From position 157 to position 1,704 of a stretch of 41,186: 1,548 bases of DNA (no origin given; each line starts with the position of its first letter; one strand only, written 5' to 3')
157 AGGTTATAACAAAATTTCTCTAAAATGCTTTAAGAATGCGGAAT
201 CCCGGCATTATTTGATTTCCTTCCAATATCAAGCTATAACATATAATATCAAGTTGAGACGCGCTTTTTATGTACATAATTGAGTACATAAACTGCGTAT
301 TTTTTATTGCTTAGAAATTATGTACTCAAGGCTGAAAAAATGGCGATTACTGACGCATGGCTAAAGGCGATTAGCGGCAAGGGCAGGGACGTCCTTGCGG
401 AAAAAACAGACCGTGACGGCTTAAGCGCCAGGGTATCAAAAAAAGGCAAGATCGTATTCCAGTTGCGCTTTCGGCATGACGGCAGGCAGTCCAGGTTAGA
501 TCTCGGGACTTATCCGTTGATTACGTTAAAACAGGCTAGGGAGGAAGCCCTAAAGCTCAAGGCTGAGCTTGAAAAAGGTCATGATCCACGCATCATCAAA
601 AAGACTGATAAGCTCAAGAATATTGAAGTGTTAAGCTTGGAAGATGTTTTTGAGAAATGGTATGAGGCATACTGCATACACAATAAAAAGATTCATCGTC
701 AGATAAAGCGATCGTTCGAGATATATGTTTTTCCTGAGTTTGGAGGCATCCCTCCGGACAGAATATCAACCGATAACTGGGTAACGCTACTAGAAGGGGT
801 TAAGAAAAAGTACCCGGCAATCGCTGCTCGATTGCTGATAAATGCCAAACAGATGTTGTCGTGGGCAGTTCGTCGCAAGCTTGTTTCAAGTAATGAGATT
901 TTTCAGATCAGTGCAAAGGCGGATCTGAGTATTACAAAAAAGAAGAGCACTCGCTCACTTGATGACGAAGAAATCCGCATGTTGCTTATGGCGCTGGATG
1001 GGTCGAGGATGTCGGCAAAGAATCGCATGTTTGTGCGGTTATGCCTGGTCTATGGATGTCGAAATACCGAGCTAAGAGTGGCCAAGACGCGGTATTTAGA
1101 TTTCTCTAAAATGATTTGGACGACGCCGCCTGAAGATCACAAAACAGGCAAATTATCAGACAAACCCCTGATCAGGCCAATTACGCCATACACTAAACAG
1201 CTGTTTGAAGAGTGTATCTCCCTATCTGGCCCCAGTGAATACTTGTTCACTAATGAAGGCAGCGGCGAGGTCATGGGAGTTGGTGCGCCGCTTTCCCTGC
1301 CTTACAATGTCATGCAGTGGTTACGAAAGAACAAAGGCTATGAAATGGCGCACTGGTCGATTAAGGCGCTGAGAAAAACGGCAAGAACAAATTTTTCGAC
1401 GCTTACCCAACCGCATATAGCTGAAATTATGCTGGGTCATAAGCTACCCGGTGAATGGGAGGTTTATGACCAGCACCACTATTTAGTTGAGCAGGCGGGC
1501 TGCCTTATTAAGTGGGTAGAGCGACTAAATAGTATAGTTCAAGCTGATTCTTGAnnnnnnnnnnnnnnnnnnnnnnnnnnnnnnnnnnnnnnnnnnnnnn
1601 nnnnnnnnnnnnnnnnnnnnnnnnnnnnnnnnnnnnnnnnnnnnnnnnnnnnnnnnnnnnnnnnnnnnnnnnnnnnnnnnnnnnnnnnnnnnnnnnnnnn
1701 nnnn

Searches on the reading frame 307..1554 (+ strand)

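Call 106: search_protein_families(library=pfam, proteins=[window:307-1554:+], max_evalue=0.001)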
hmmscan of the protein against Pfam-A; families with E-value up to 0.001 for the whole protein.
window:307-1554:+ (415 aa): 3 families
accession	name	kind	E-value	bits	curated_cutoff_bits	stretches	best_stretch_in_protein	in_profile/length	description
PF13356.12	Arm-DNA-bind_3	-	1.5e-18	67.1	27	1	14-100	1-82/83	Arm DNA-binding domain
PF22022.2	Phage_int_M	-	1.3e-08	35.4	27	1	112-198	2-90/96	Phage integrase central domain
PF00589.27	Phage_integrase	-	2.5e-08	34.3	27.1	1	217-387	2-165/172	Phage integrase family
